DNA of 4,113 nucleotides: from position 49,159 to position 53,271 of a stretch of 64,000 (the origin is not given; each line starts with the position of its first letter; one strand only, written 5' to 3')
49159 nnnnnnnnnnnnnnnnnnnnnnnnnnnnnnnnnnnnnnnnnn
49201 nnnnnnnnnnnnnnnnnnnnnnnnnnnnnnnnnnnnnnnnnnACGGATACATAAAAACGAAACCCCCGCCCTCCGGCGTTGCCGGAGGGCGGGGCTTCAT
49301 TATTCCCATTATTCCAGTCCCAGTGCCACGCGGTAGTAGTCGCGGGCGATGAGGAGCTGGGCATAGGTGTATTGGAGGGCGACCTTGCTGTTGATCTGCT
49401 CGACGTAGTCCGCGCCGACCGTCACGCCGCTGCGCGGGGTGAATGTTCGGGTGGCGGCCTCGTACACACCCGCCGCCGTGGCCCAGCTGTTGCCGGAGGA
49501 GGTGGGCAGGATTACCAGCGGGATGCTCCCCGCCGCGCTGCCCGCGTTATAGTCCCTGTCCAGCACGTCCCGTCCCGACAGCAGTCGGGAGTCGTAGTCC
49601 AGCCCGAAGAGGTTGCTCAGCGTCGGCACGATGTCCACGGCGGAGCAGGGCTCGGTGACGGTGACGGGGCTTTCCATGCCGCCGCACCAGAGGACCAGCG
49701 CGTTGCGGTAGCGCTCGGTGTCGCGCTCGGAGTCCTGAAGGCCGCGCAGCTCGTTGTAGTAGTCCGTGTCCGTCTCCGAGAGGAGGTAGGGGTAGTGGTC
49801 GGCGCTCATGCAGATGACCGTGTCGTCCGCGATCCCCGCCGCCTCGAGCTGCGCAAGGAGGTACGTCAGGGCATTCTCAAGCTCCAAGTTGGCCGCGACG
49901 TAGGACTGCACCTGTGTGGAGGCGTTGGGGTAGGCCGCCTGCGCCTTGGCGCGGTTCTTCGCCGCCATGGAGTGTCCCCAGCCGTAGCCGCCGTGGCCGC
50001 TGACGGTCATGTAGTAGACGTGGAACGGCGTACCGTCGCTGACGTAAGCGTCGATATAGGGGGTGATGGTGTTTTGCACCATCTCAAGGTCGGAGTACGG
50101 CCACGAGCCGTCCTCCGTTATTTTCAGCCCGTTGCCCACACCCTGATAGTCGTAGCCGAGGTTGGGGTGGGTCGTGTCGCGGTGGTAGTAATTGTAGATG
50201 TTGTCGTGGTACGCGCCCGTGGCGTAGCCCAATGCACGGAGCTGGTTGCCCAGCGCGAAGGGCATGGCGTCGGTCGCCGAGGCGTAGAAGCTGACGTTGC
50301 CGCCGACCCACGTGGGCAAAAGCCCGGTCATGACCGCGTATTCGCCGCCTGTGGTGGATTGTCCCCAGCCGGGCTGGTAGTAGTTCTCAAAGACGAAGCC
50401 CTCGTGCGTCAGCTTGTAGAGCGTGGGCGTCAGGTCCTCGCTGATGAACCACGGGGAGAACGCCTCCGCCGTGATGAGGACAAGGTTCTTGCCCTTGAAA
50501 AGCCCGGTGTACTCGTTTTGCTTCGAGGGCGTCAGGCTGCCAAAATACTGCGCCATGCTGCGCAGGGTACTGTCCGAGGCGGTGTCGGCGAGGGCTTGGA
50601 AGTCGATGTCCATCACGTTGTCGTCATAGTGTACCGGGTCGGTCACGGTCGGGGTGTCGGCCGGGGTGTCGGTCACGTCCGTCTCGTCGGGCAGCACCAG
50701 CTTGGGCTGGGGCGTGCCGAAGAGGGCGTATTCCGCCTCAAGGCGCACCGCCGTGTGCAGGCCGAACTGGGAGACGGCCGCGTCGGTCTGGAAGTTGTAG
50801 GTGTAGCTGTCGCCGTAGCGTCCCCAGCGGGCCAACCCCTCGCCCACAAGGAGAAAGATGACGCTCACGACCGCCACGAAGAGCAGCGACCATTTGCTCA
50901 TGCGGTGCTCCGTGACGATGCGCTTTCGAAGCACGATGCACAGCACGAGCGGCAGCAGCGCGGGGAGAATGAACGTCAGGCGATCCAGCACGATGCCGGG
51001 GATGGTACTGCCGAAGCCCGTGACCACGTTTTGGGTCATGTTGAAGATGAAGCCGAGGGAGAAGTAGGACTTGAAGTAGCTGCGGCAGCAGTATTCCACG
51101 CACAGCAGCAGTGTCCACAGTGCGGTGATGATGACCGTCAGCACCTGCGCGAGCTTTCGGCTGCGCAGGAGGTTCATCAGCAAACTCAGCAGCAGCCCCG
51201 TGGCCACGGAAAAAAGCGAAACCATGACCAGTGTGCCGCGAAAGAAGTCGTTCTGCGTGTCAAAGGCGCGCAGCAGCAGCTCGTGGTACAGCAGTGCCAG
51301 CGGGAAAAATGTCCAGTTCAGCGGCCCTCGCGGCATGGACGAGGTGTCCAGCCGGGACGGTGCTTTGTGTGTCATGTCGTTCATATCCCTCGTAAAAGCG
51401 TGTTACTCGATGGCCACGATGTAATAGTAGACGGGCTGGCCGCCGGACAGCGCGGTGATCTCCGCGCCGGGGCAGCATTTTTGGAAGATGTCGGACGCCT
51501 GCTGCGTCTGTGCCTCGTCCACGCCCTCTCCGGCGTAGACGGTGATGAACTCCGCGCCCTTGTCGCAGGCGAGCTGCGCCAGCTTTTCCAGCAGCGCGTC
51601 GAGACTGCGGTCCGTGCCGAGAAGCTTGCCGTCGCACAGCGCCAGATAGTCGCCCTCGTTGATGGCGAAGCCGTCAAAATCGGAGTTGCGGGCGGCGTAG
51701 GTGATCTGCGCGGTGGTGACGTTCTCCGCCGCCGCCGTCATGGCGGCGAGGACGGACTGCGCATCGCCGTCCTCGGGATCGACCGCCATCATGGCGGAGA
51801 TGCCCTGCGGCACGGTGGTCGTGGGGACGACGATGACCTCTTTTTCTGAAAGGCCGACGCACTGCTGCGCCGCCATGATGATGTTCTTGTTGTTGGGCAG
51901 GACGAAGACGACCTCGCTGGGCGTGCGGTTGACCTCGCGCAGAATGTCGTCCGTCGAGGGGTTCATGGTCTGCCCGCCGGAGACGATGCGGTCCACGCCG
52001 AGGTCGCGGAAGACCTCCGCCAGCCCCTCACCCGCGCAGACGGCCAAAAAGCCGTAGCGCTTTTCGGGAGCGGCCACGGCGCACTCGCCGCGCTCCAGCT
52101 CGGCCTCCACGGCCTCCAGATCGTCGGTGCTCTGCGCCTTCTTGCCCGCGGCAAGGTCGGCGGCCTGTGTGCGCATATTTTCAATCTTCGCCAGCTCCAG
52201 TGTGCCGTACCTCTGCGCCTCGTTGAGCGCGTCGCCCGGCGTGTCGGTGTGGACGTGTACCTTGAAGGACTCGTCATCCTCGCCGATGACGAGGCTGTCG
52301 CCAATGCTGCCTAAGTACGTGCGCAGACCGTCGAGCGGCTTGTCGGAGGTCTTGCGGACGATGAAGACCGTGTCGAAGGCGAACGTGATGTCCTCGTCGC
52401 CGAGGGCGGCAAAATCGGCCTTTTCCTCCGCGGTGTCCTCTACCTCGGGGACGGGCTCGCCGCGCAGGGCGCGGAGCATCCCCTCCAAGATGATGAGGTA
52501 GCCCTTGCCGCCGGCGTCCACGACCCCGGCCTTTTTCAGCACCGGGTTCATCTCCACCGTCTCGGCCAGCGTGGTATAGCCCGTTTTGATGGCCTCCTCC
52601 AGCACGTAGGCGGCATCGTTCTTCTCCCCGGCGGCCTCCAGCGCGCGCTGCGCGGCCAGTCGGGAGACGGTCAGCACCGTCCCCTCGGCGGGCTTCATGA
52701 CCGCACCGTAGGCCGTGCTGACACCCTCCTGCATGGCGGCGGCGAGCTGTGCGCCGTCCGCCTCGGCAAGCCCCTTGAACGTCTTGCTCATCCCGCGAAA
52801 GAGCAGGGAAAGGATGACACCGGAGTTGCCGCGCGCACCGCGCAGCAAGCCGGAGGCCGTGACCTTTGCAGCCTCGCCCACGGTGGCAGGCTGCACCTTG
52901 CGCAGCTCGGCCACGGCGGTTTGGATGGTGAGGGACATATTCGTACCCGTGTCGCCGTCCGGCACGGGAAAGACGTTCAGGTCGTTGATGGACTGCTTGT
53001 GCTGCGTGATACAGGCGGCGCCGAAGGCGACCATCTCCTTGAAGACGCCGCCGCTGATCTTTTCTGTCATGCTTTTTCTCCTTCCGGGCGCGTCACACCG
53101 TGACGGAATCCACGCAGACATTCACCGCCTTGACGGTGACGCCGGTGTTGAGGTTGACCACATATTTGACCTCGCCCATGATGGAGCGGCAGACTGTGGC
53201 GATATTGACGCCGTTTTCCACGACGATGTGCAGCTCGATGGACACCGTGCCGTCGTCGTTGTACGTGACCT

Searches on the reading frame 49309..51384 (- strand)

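Call 30: search_protein_families(library=pfam, proteins=[window:49309-51384:-], max_evalue=0.01)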
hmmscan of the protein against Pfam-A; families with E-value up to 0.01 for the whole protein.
window:49309-51384:- (691 aa): 2 families
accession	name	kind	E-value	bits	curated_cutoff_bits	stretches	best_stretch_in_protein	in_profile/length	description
PF00884.28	Sulfatase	-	2.5e-27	96.4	25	1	299-594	1-300/301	Sulfatase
PF01663.27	Phosphodiest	-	0.0089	16.1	23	0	301-403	1-100/342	Type I phosphodiesterase / nucleotide pyrophosphatase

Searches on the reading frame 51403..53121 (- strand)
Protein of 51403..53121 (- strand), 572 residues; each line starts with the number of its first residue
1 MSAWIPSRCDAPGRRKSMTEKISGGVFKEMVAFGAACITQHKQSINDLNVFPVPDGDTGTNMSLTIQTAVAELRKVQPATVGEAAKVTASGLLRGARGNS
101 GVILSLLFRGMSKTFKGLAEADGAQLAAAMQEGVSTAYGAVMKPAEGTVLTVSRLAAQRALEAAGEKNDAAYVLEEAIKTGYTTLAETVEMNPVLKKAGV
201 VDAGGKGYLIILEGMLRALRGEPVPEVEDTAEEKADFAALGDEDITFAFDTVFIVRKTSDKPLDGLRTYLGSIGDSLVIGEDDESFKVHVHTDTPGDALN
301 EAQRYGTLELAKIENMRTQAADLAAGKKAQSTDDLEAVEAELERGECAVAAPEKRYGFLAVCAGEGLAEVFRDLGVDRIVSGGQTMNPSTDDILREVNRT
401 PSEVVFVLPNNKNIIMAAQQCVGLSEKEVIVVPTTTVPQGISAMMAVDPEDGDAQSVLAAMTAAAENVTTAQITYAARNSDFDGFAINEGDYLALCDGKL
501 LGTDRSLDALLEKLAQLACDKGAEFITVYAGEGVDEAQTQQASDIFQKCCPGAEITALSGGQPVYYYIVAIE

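Call 30: search_protein_families(library=pfam, proteins=[window:51403-53121:-], max_evalue=0.01)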
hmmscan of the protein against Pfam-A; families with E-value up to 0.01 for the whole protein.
window:51403-53121:- (572 aa): 3 families
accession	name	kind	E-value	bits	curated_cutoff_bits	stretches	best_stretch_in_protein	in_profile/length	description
PF13684.11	FakA-like_C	-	9.3e-71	238.1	23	1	357-572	1-216/216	Fatty acid kinase subunit A-like, C-terminal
PF02734.22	Dak2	-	1.6e-38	132.8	27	1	52-216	1-173/174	DAK2 domain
PF21645.3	FakA-like_M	-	5.2e-22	77.9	24.9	1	247-321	2-78/80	Fatty acid kinase subunit A-like, middle domain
